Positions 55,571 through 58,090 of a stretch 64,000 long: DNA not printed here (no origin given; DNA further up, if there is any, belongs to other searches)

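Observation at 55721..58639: Phage-encoded ClpA (with ClpP-docking IGF loop) adjacent to a J-domain protein; GroES homolog nearby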

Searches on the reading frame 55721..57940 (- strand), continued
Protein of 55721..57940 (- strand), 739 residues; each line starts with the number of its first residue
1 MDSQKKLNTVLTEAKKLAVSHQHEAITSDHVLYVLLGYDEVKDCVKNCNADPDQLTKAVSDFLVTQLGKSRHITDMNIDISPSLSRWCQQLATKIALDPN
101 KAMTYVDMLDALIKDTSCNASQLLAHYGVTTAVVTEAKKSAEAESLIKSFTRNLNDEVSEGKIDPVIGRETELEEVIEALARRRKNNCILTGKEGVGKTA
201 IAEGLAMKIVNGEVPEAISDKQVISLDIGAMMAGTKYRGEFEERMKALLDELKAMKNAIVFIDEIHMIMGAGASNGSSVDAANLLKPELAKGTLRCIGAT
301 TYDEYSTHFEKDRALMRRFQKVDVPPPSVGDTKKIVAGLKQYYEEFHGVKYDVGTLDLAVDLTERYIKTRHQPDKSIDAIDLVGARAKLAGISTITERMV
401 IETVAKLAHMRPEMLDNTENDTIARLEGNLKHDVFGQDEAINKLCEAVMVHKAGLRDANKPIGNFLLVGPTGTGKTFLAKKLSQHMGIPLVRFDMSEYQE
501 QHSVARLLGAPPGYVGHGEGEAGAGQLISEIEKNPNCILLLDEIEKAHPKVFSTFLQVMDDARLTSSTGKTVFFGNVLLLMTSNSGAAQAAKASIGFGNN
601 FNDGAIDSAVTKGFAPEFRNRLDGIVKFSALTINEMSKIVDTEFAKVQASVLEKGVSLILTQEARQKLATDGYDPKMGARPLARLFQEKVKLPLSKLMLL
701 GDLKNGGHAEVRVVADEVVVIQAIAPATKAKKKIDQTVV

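Call 16: get_annotated_region(hit=H46, flank=5000)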
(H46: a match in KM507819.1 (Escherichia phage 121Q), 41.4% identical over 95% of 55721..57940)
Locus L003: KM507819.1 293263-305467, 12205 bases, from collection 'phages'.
description: Escherichia phage 121Q, complete genome.
organism: Escherichia phage 121Q (NCBI taxid 1555202)
taxonomy: Viruses; Duplodnaviria; Heunggongvirae; Uroviricota; Caudoviricetes; Asteriusvirus; Asteriusvirus av121Q
host: Escherichia coli MuLB70.1; source: sewage; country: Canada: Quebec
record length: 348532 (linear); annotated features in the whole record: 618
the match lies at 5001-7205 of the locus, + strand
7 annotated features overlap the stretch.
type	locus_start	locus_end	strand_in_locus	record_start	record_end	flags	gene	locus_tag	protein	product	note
CDS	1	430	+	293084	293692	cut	576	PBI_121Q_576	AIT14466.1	hypothetical protein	-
CDS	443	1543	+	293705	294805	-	577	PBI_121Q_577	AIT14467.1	structural protein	-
CDS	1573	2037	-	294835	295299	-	578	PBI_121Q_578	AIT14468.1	MutT-like protein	MutT-like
CDS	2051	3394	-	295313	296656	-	579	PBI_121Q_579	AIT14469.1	tail sheath stabilizer and completion protein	tail sheath stabilizer and completion protein (T4 gp15-like)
CDS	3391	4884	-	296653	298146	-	580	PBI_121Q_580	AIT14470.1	structural protein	-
CDS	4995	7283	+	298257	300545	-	581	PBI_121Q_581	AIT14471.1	ClpA-like protein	ClpA-like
CDS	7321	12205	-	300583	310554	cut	582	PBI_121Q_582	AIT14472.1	hypothetical protein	-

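Call 17: get_annotated_region(hit=H34, flank=5000)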
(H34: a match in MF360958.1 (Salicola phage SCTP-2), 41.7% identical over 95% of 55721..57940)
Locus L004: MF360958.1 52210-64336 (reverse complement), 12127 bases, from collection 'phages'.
description: Salicola phage SCTP-2, complete genome.
organism: Salicola phage SCTP-2 (NCBI taxid 2015814)
taxonomy: Viruses; Duplodnaviria; Heunggongvirae; Uroviricota; Caudoviricetes
host: Salicola sp. PV4; source: solar saltern; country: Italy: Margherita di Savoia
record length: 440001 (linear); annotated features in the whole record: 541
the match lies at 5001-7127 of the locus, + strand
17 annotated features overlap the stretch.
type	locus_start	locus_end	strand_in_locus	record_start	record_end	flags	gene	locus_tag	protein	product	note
CDS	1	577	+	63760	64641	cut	78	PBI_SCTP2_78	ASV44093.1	dihydrofolate-thymadylate synthase-like protein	dihydrofolate-thymadylate synthase homologue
CDS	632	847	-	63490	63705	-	77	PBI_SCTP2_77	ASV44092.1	hypothetical protein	-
CDS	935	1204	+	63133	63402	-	76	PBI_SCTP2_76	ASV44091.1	hypothetical protein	-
CDS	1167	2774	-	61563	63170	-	75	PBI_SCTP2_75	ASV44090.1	PhoH-like protein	PhoH homologue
CDS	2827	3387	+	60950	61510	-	74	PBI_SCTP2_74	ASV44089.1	hypothetical protein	-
CDS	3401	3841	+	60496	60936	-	73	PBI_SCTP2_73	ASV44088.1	hypothetical protein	-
CDS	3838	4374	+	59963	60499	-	72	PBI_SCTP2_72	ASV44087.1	hypothetical protein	-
CDS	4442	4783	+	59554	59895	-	71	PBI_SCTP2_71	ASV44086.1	hypothetical protein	-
CDS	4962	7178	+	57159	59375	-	70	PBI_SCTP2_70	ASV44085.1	ATP-dependent Clp protease ATP-binding subunit-like protein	ATP-dependent Clp protease ATP-binding subunit ClpA homologue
CDS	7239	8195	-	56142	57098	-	69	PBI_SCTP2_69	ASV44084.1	hypothetical protein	-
CDS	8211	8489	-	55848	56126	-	68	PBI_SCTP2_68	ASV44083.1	hypothetical protein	-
CDS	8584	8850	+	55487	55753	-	67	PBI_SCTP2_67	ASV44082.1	hypothetical protein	-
CDS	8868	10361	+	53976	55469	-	66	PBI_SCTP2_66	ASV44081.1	hypothetical protein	-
CDS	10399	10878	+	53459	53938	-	65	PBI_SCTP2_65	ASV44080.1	hypothetical protein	-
CDS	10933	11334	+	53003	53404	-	64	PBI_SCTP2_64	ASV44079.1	hypothetical protein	-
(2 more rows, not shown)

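Call 18: get_annotated_region(hit=H25, flank=5000)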
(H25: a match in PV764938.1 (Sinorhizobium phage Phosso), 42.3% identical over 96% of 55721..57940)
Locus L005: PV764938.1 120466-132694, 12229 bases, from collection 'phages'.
description: Sinorhizobium phage Phosso, complete genome.
organism: Sinorhizobium phage Phosso (NCBI taxid 3435197)
taxonomy: Viruses
host: Sinohrizobium meliloti NRRL L-50; source: soil; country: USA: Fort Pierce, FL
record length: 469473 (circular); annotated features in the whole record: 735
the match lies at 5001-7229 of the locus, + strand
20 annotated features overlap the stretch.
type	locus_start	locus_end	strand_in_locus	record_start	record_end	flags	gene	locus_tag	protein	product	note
CDS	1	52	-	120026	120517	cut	-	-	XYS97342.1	hypothetical protein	184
CDS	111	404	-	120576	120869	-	-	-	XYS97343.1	hypothetical protein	185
CDS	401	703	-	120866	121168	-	-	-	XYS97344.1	hypothetical protein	186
CDS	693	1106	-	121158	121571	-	-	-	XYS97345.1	polymer-forming cytoskeletal protein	187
CDS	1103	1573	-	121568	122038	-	-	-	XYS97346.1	hypothetical protein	188; 5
CDS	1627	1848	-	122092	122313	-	-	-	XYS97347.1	hypothetical protein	189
CDS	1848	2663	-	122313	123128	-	-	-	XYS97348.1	hypothetical protein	190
CDS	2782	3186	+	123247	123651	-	-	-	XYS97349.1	hypothetical protein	191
CDS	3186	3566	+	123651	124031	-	-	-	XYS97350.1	hypothetical protein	192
CDS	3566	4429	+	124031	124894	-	-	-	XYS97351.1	chaperonin DnaJ-like protein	193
CDS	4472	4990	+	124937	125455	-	-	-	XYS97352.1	peptide deformylase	194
CDS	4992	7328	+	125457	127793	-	-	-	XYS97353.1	ATPase domain-containing Clp family protein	195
CDS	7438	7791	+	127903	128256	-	-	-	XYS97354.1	hypothetical protein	196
CDS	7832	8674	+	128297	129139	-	-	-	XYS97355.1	thymidylate synthase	197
CDS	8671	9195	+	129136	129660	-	-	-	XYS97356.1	dihydrofolate reductase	198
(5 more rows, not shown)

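Call 19: get_annotated_region(hit=H21, flank=5000)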
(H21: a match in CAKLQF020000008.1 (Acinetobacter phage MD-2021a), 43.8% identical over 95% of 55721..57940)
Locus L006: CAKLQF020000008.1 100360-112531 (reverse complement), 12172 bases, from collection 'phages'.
description: Acinetobacter phage MD-2021a strain 5899STDY8049186 genome assembly, contig: ERS3583562SCcontig000008, whole genome shotgun sequence.
organism: Acinetobacter phage MD-2021a (NCBI taxid 2899278)
taxonomy: Viruses; Duplodnaviria; Heunggongvirae; Uroviricota; Caudoviricetes
host: -; source: not known; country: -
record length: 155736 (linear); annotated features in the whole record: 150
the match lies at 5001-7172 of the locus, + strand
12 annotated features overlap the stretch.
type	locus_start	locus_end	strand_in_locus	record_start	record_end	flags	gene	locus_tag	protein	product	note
CDS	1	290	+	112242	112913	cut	rpiA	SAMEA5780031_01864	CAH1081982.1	ribose-5-phosphate isomerase A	-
CDS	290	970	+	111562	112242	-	-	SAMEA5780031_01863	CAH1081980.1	putative hydrolase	-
CDS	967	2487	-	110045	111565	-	-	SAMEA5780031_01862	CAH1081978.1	Uncharacterised protein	-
CDS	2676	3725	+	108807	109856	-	argC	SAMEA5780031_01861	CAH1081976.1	N-acetyl-gamma-glutamyl-phosphate reductase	-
CDS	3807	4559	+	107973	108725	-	-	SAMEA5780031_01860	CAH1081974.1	Uncharacterised protein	-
CDS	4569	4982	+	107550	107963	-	clpS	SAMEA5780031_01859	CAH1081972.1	ATP-dependent Clp protease adaptor protein ClpS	-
CDS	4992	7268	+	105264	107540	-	clpA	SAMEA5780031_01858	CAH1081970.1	ATP-dependent Clp protease ATP-binding subunit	-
CDS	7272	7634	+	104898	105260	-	ynfA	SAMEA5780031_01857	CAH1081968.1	inner membrane protein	-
CDS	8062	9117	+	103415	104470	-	aroF_1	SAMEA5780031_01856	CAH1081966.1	3-deoxy-7-phosphoheptulonate synthase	-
CDS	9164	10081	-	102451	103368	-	bioH_1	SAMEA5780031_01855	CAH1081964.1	hydrolase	-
CDS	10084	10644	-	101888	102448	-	-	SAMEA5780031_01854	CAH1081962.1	Virulence activator alpha C-term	-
CDS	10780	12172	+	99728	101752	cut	fadH_1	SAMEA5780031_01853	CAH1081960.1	2,4-dienoyl-CoA reductase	-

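Call 21: search_dna_similar(query=window:55721-57940:-, collection=phages, mode=protein, max_rows=60, rows=spread)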
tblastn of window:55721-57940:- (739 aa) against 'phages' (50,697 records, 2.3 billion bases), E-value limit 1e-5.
Records with a match: 198; places in all: 200; records where one place covers at least 80% of the query: 117.
Best place of each record, by identity: >=99% 10; <60% 188.
By first word of the organism name: Bacteriophage 52; Escherichia 33; Listeria 22; Klebsiella 11; Pseudomonas 10; Salmonella 10; Erwinia 8; Vibrio 7; Acinetobacter 6; Staphylococcus 6; and 12 more.
By host as written in the record: - 76; Listeria monocytogenes 22; Escherichia coli 10; Pseudomonas aeruginosa PAO1 5; Klebsiella pneumoniae 5; Staphylococcus aureus 5; Salmonella enterica subsp. enterica serovar Typhimurium 4; Stenotrophomonas maltophilia 4; and 47 more.
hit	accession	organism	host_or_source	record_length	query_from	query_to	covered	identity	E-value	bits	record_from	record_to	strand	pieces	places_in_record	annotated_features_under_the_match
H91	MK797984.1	Pseudomonas phage vB_PaeM_PA5oct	-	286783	1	739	100%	100.0%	0e+0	1457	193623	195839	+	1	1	ATP-dependent Clp protease ATP-binding subunit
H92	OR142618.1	Pseudomonas phage Callisto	Pseudomonas aeruginosa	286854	1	739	100%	99.9%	0e+0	1456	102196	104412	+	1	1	clpA: ATP-dependent Clp protease ATP-binding subunit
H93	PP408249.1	Pseudomonas phage vB_Pa-PAC2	Pseudomonas aeruginosa PAO1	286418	1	739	100%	99.7%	0e+0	1454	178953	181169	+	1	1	ATP-dependent Clp protease ATP-binding subunit ClpA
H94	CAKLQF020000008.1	Acinetobacter phage MD-2021a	not known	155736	5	707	95%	43.8%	0e+0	593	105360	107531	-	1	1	clpA: ATP-dependent Clp protease ATP-binding subunit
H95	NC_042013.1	Agrobacterium phage Atu_ph07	Agrobacterium tumefaciens C58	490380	6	707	95%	43.0%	0e+0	593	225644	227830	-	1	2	ATP-dependent protease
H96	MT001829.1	Salmonella phage SE_PL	Salmonella enterica subsp. enterica ...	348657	13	707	94%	42.1%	1e-175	564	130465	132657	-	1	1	ATP dependent Clp protease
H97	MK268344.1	Salmonella phage Munch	Salmonella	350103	13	707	94%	42.1%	1e-175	564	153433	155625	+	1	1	ATP-dependent Clp protease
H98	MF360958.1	Salicola phage SCTP-2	Salicola sp. PV4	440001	7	707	95%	41.7%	4e-177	568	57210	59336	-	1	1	70: ATP-dependent Clp protease ATP-binding subunit-like protein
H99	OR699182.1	Salmonella phage SD-6_S16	Salmonella enterica subsp. enterica ...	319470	7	708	95%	41.4%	3e-171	551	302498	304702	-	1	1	hypothetical protein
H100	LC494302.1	Escherichia phage SP27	-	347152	7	708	95%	41.4%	3e-171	551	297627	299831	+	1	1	ATP-dependent Clp protease ATP-binding subunit ClpA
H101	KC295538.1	Escherichia phage PBECO4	Escherichia coli O157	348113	7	708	95%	41.4%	3e-171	551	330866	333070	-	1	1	hypothetical protein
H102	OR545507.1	Escherichia phage Sharanji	Escherichia coli K12 MG1655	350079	7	708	95%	41.4%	3e-171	551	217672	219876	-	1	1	clpA: ATP-dependent Clp protease ATP-binding subunit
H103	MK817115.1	Escherichia phage vB_EcoM_phAPEC6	Escherichia coli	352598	7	708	95%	41.4%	3e-171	551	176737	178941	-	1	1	ATP-dependent Clp protease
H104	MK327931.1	Escherichia phage vB_EcoM_G17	Escherichia coli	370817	7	708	95%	41.4%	3e-171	551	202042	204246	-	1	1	putative ATP-dependent Clp protease ATP-binding subunit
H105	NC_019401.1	Cronobacter phage vB_CsaM_GAP32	Cronobacter sakazakii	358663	13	708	94%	41.5%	2e-175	563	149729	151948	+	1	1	ATP-dependent protease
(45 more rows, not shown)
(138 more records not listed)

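Call 22: find_homologous_proteins(query=window:55721-57940:-, max_evalue=1e-50)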
Query window:55721-57940:- (739 aa): 8000 proteins with E <= 1e-50 among 8000 candidates; the best 120 are listed.
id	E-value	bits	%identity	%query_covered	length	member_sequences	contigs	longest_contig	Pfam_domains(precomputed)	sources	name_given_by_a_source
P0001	0.0e+0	1619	99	100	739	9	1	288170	PF13173.13,PF00004.36,PF13401.13,PF13238.13,PF07728.21,PF04851.22,PF13191.13,PF06414.19,PF07724.21,PF05729.19,PF13521.13,PF10431.16,PF13481.13,PF02861.26,PF23569.2,PF17871.8,PF05496.19,PF01695.24,PF00158.33,PF07726.18,PF12775.14,PF02367.24,PF05621.18,PF01078.28,PF20720.4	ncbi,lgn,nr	ncbi:ATP-dependent Clp protease ATP-binding subunit ClpA [Pseudomonas phage vB_PaeM_MIJ3]|nr:ATP-dep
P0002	5.8e-245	833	54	98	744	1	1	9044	PF13173.13,PF02861.26,PF00004.36,PF13401.13,PF17871.8,PF13238.13,PF05496.19,PF07728.21,PF13191.13,PF00158.33,PF07724.21,PF12775.14,PF13521.13,PF00910.29,PF01078.28,PF10431.16,PF20720.4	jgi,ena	-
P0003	1.6e-237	808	54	96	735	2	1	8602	PF13173.13,PF02861.26,PF20030.6,PF00004.36,PF13401.13,PF17871.8,PF13238.13,PF05496.19,PF06309.18,PF07728.21,PF04851.22,PF13191.13,PF00158.33,PF07724.21,PF12775.14,PF02367.24,PF13521.13,PF00910.29,PF05621.18,PF01078.28,PF10431.16,PF20720.4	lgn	-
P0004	4.3e-236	804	53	98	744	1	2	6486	PF13173.13,PF02861.26,PF00004.36,PF13401.13,PF17871.8,PF05496.19,PF07728.21,PF13191.13,PF01695.24,PF00158.33,PF07724.21,PF12775.14,PF02367.24,PF13521.13,PF00910.29,PF05621.18,PF01078.28,PF10431.16,PF20720.4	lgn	-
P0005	1.1e-235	802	53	96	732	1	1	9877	PF13173.13,PF02861.26,PF00004.36,PF13401.13,PF23569.2,PF17871.8,PF13238.13,PF05673.20,PF05496.19,PF06309.18,PF07728.21,PF04851.22,PF13191.13,PF00158.33,PF07724.21,PF12775.14,PF02367.24,PF13521.13,PF00910.29,PF05621.18,PF01078.28,PF10431.16,PF20720.4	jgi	jgi:ATP-dependent Clp protease ATP-binding subunit ClpA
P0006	8.7e-235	799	51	99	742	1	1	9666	PF13173.13,PF02861.26,PF00004.36,PF13401.13,PF17871.8,PF13238.13,PF05496.19,PF07728.21,PF13191.13,PF06414.19,PF01695.24,PF00158.33,PF07724.21,PF07726.18,PF12775.14,PF05729.19,PF00910.29,PF05621.18,PF01078.28,PF10431.16,PF20720.4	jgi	-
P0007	2.7e-234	798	53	98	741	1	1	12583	PF13173.13,PF02861.26,PF00004.36,PF13401.13,PF17871.8,PF13238.13,PF05496.19,PF14532.13,PF07728.21,PF04851.22,PF13191.13,PF06414.19,PF01695.24,PF00158.33,PF07724.21,PF07726.18,PF12775.14,PF05729.19,PF00910.29,PF05621.18,PF01078.28,PF10431.16,PF20720.4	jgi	jgi:ATP-dependent Clp protease ATP-binding subunit ClpA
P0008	1.7e-232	792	53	96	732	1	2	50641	PF13173.13,PF02861.26,PF00004.36,PF13401.13,PF17871.8,PF13238.13,PF05496.19,PF01637.25,PF06309.18,PF07728.21,PF04851.22,PF13191.13,PF00158.33,PF07724.21,PF07726.18,PF12775.14,PF02367.24,PF00910.29,PF05621.18,PF01078.28,PF10431.16,PF20720.4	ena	-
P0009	2.4e-232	791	52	97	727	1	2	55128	PF13173.13,PF02861.26,PF06068.20,PF00004.36,PF13401.13,PF17871.8,PF13238.13,PF05673.20,PF05496.19,PF06309.18,PF07728.21,PF04851.22,PF13191.13,PF00158.33,PF07724.21,PF12775.14,PF02367.24,PF13521.13,PF00910.29,PF05621.18,PF01078.28,PF10431.16,PF20720.4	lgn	-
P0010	3.0e-232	791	51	97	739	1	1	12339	PF13173.13,PF02861.26,PF20030.6,PF00004.36,PF13401.13,PF23569.2,PF17871.8,PF13238.13,PF05496.19,PF07728.21,PF04851.22,PF13191.13,PF00158.33,PF07724.21,PF12775.14,PF00910.29,PF05621.18,PF01078.28,PF10431.16,PF20720.4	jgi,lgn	jgi:ATP-dependent Clp protease ATP-binding subunit ClpA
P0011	3.8e-232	791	53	96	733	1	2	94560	PF13173.13,PF02861.26,PF00004.36,PF13401.13,PF23569.2,PF17871.8,PF13238.13,PF05496.19,PF01637.25,PF06309.18,PF07728.21,PF04851.22,PF13191.13,PF00158.33,PF07724.21,PF12775.14,PF02367.24,PF13521.13,PF00910.29,PF05621.18,PF01078.28,PF10431.16,PF20720.4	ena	-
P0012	3.8e-232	791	52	97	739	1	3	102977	PF13173.13,PF02861.26,PF00004.36,PF13401.13,PF17871.8,PF13238.13,PF05496.19,PF07728.21,PF13191.13,PF06414.19,PF01695.24,PF00158.33,PF07724.21,PF12775.14,PF13207.13,PF05621.18,PF01078.28,PF10431.16,PF20720.4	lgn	-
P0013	6.4e-232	790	51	97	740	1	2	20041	PF13173.13,PF00004.36,PF13401.13,PF13238.13,PF07728.21,PF13191.13,PF06414.19,PF07724.21,PF05729.19,PF10431.16,PF02861.26,PF23569.2,PF17871.8,PF05496.19,PF01637.25,PF01695.24,PF00158.33,PF07726.18,PF12775.14,PF02367.24,PF00910.29,PF05621.18,PF01078.28,PF20720.4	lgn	-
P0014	2.3e-231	788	52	97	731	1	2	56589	PF13173.13,PF02861.26,PF00004.36,PF13401.13,PF23569.2,PF17871.8,PF13238.13,PF05673.20,PF05496.19,PF06309.18,PF07728.21,PF04851.22,PF13191.13,PF00158.33,PF07724.21,PF12775.14,PF02367.24,PF13521.13,PF00910.29,PF05621.18,PF01078.28,PF10431.16,PF20720.4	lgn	-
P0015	3.4e-231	787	52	96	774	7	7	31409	PF13173.13,PF02861.26,PF13671.13,PF00004.36,PF13401.13,PF17871.8,PF13238.13,PF05496.19,PF01637.25,PF07728.21,PF13191.13,PF01695.24,PF00158.33,PF07724.21,PF07726.18,PF12775.14,PF05729.19,PF01078.28,PF10431.16,PF20720.4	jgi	jgi:ATP-dependent Clp protease ATP-binding subunit ClpA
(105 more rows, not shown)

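Call 24: find_encoding_contigs(protein=P0011, flank=8000, max_places=2)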
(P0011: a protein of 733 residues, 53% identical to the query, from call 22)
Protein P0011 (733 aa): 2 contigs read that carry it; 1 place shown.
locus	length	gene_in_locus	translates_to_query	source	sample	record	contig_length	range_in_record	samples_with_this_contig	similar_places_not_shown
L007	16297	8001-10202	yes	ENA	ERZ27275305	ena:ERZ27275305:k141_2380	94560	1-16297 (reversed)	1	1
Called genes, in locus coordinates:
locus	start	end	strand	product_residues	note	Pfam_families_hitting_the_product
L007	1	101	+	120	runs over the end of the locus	-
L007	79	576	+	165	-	PF01661:Macro (faint)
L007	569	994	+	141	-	-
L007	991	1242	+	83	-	-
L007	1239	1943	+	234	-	-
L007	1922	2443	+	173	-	PF07733:DNA_pol3_alpha (weak)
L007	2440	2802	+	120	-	-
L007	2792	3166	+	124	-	-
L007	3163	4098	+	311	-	PF03215:Rad17 (weak), PF05496:RuvB_N (weak), PF13401:AAA_22 (faint), PF00004:AAA, PF13177:DNA_pol3_delta2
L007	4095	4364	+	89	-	-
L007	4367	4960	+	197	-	-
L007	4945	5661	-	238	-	PF02562:PhoH, PF00270:DEAD (weak), PF13604:AAA_30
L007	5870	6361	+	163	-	-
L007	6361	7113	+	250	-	-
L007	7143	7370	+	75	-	-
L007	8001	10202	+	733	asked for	PF02861:Clp_N, PF05621:TniB (weak), PF00004:AAA, PF17871:AAA_lid_9, PF00004:AAA, PF07724:AAA_2, PF07728:AAA_5, PF10431:ClpB_D2-small, +16 more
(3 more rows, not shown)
